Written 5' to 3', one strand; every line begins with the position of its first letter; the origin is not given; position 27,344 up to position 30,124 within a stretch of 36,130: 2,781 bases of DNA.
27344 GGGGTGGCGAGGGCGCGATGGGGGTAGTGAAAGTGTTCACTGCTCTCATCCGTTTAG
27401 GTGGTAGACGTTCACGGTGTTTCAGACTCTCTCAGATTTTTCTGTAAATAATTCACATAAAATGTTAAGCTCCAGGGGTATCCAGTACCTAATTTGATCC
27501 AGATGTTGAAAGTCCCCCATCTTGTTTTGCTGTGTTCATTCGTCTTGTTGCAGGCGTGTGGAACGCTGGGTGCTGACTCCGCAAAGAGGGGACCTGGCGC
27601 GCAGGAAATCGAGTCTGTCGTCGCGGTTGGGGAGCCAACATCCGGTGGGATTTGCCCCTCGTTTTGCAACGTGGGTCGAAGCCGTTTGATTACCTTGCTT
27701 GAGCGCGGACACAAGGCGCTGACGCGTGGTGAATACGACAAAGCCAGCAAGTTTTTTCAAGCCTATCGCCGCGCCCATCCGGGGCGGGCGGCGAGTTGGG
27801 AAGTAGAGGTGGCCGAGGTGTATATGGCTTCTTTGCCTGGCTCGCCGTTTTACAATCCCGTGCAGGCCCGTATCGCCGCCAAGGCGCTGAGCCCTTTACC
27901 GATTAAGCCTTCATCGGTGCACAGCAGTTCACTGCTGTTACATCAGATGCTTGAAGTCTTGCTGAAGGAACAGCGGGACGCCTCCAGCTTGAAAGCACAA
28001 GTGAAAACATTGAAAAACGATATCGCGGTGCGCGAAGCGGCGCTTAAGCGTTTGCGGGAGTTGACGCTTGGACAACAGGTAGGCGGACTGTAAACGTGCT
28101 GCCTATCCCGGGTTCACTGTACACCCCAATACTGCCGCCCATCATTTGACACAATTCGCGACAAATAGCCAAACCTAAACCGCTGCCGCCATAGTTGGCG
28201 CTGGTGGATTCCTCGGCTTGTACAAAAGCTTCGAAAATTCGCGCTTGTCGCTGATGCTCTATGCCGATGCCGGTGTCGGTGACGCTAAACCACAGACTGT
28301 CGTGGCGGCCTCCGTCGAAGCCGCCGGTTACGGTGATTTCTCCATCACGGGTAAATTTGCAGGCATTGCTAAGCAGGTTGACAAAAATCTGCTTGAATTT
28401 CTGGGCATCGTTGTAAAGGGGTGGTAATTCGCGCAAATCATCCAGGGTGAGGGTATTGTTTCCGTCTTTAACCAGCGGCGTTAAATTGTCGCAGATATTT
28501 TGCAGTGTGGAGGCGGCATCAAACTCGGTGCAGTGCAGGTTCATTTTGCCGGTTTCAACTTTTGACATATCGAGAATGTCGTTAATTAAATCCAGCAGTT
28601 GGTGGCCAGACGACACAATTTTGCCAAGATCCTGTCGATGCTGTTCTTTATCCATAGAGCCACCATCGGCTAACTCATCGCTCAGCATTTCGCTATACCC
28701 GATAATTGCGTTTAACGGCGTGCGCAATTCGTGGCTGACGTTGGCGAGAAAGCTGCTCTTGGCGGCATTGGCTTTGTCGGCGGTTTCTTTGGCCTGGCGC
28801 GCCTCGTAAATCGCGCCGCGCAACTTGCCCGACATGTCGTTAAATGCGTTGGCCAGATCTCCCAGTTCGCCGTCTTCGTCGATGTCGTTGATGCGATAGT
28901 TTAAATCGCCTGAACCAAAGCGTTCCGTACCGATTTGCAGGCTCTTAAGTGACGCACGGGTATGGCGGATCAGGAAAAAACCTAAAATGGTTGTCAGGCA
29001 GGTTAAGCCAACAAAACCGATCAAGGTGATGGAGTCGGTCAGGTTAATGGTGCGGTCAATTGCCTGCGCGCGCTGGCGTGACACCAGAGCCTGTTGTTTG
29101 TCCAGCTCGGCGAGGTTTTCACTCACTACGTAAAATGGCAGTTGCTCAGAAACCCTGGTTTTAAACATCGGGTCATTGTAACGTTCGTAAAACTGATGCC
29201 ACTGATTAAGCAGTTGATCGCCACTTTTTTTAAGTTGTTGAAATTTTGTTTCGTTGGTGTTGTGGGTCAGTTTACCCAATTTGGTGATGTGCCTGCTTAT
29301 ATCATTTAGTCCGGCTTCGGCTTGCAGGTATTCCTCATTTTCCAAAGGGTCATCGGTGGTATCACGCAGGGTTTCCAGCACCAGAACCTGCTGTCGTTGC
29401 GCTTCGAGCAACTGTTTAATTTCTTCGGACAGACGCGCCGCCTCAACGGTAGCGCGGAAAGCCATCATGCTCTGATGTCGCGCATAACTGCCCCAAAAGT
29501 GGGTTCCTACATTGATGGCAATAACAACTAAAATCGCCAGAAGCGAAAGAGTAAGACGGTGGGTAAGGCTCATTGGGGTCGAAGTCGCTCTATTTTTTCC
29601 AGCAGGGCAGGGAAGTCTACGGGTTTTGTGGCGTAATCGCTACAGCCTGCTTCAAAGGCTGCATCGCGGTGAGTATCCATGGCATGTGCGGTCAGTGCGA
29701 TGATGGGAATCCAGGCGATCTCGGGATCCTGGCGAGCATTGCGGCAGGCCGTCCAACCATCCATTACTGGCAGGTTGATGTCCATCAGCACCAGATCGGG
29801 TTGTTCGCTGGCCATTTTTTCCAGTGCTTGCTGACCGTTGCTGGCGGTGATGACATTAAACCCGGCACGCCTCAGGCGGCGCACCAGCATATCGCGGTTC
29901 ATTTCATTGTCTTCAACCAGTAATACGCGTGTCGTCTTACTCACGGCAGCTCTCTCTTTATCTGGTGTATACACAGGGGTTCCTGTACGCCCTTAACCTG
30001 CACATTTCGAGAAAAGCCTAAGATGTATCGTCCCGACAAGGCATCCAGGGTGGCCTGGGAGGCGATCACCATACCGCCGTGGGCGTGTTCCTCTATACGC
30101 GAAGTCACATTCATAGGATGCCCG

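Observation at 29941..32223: Class III cyclase with a Glu/Gly specificity pair, divergent to a CRP-family regulator: candidate bacterial cGMP circuit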

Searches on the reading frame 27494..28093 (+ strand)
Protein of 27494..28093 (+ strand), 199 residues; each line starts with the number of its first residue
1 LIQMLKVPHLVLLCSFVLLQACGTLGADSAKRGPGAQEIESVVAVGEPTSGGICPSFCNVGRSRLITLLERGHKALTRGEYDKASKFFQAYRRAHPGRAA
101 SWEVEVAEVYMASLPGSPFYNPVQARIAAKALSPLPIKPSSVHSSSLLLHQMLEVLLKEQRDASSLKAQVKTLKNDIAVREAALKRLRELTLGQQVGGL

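Call 3: search_protein_families(library=pfam, proteins=[window:27494-28093:+], max_evalue=0.01)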
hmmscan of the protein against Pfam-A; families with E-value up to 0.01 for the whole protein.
window:27494-28093:+ (199 aa): 0 families

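Call 74: search_protein_families(library=padloc, proteins=[window:27494-28093:+], max_evalue=0.001)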
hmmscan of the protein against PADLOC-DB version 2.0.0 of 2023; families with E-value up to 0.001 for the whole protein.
window:27494-28093:+ (199 aa): 0 families

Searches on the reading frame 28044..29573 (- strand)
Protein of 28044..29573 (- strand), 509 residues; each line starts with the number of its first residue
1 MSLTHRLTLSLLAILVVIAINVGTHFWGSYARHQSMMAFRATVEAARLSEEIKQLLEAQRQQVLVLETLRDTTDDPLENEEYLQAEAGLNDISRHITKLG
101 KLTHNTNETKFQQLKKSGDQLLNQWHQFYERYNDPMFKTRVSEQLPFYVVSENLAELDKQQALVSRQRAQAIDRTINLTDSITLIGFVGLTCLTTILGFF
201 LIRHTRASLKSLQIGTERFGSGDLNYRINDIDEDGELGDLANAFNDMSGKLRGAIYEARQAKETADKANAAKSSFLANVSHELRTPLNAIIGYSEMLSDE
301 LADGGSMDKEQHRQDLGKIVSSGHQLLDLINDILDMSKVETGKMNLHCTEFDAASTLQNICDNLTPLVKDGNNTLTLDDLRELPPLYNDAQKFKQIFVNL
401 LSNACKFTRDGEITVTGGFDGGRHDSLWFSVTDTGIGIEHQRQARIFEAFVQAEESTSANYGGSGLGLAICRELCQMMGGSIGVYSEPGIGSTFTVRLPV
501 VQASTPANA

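Call 3: search_protein_families(library=pfam, proteins=[window:28044-29573:-], max_evalue=0.01)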
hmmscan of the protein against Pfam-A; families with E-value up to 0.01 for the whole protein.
window:28044-29573:- (509 aa): 3 families
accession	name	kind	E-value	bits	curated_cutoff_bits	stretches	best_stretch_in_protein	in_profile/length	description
PF02518.31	HATPase_c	-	9.3e-29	100.6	26.4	1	389-500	2-109/111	Histidine kinase-, DNA gyrase B-, and HSP90-like ATPase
PF00512.31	HisKA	-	3.2e-22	78.8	26.9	1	271-342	1-66/66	His Kinase A (phospho-acceptor) domain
PF00672.30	HAMP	-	1.5e-11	44.9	25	1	200-252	1-52/53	HAMP domain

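Call 4: search_protein_families(library=ncbifam, proteins=[window:28044-29573:-], max_evalue=0.01)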
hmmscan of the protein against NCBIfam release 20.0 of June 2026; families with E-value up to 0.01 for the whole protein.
window:28044-29573:- (509 aa): 82 families (the best 25 are shown)
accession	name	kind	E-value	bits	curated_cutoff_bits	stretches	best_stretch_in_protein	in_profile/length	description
TIGR02956.1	TMAO_torS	equivalog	3.6e-71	240.5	676.5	1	249-505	441-687/967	TMAO reductase system sensor histidine kinase/response regulator TorS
NF041947.1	LuxQ_Vibrio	equivalog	1.8e-65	221.3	1200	1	257-505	457-701/843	quorum-sensing autoinducer 2 sensor kinase/phosphatase LuxQ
NF008318.0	PRK11107.1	equivalog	9.8e-63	212.5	890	1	260-503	281-521/920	two-component sensor histidine kinase BarA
NF011874.0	PRK15347.1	equivalog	1.4e-59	202.1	852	1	125-507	242-621/921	two component system sensor kinase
NF046044.1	PnpS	equivalog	5.8e-58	196.8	400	1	269-499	167-390/390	two-component system histidine kinase PnpS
NF033092.0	HK_WalK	equivalog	6.7e-56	190.1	725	2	266-500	366-594/594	cell wall metabolism sensor histidine kinase WalK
NF038297.2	hybrid_HK_HrmK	equivalog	3e-54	184.7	725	1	264-505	227-462/607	hybrid histidine kinase/response regulator HrmK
NF008543.0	PRK11466.1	equivalog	5.1e-54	183.5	982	1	239-507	411-669/914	TMAO reductase system sensor histidine kinase/response regulator TorS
NF008099.0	PRK10841.1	equivalog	7.6e-54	182.8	920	1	263-506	461-696/949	two-component system sensor histidine kinase RcsC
NF008302.0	PRK11091.1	equivalog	5.7e-53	180.2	838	1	255-502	266-507/779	aerobic respiration two-component sensor histidine kinase ArcB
NF047874.1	MASE3_PAS_HK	subfamily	1.4e-49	169.5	560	1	259-502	385-627/655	MASE3 domain-containing sensor histidine kinase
NF045901.1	HisKinLetSLeg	equivalog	2e-49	168.4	1650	1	262-500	283-518/906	two-component system sensor histidine kinase LetS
NF041210.1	his_kin_PieS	equivalog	2.8e-47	161.8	850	1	193-502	179-472/474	two component system sensor histidine kinase PieS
TIGR02966.1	phoR_proteo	equivalog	3.8e-47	160.9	334.2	1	268-498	110-333/333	phosphate regulon sensor histidine kinase PhoR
NF040691.1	MtrAB_MtrB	equivalog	1.8e-44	152.6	450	1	59-502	68-494/507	MtrAB system histidine kinase MtrB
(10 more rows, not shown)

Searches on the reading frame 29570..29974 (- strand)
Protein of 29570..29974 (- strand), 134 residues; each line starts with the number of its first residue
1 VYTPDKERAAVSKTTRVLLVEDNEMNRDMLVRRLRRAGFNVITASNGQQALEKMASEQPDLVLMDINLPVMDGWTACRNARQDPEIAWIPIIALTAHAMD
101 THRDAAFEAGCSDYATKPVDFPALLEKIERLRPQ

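Call 3: search_protein_families(library=pfam, proteins=[window:29570-29974:-], max_evalue=0.01)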
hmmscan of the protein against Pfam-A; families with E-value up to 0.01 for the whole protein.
window:29570-29974:- (134 aa): 4 families
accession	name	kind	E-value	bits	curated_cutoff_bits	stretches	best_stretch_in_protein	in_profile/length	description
PF00072.30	Response_reg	-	1.7e-28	99.4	30.2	1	17-129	1-111/111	Response regulator receiver domain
PF20161.5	VpsR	-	1.3e-07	31.8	23.7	1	10-128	5-120/121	VpsR domain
PF23198.2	PDE8A_N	-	1.5e-05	25.4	29.6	1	13-105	8-102/147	PDE8A-like, N-terminal domain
PF21332.3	AmiR_N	-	0.0093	16.4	27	0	16-120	2-99/111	AmiR, N-terminal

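Call 4: search_protein_families(library=ncbifam, proteins=[window:29570-29974:-], max_evalue=0.01)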
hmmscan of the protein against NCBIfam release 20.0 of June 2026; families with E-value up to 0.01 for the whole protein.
window:29570-29974:- (134 aa): 100 families (the best 25 are shown)
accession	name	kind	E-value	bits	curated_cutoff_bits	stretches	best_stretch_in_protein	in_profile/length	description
NF007135.0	PRK09581.1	equivalog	5.6e-28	98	474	1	14-131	2-119/457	PleD family two-component system response regulator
NF008318.0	PRK11107.1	equivalog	3.1e-26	91.7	890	1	10-131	663-784/920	two-component sensor histidine kinase BarA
NF011874.0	PRK15347.1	equivalog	5e-25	87.7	852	1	16-129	692-807/921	two component system sensor kinase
NF038297.2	hybrid_HK_HrmK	equivalog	6.9e-25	87.7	725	1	9-127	485-603/607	hybrid histidine kinase/response regulator HrmK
TIGR02154.1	PhoB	equivalog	8e-25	87.5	296.2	1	14-129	2-117/226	phosphate regulon transcriptional regulator PhoB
NF041733.1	resp_reg_CseB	equivalog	9.9e-24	84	350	1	16-129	2-112/228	two-component system response regulator CseB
NF045944.1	ResRegRpaBCyano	equivalog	4.9e-23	81.7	330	1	18-128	1-108/229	response regulator transcription factor RpaB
NF008099.0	PRK10841.1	equivalog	2.9e-21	75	920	1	7-126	817-934/949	two-component system sensor histidine kinase RcsC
NF040534.1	resp_reg_YycF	equivalog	3.7e-21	75.5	340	1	16-127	2-110/231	response regulator YycF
NF040689.1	MtrAB_MtrA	equivalog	9.2e-21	74.2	300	1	17-132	1-114/219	MtrAB system response regulator MtrA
NF041866.1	EpsW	equivalog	1e-20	73.7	200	1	14-120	5-113/131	exopolysaccharide biosynthesis response regulator EpsW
NF008469.0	PRK11361.1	equivalog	4.8e-20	71.7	714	1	14-124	4-112/461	acetoacetate metabolism transcriptional regulator AtoC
NF007005.1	PRK09468.1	equivalog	6.7e-20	71.5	331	1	13-129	2-116/237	osmolarity response regulator transcription factor OmpR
TIGR02956.1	TMAO_torS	equivalog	1e-19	70.2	676.5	1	13-129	700-817/967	TMAO reductase system sensor histidine kinase/response regulator TorS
TIGR01387.1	cztR_silR_copR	subfamily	1.4e-19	70.6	279.2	1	17-131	1-113/218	heavy metal response regulator transcription factor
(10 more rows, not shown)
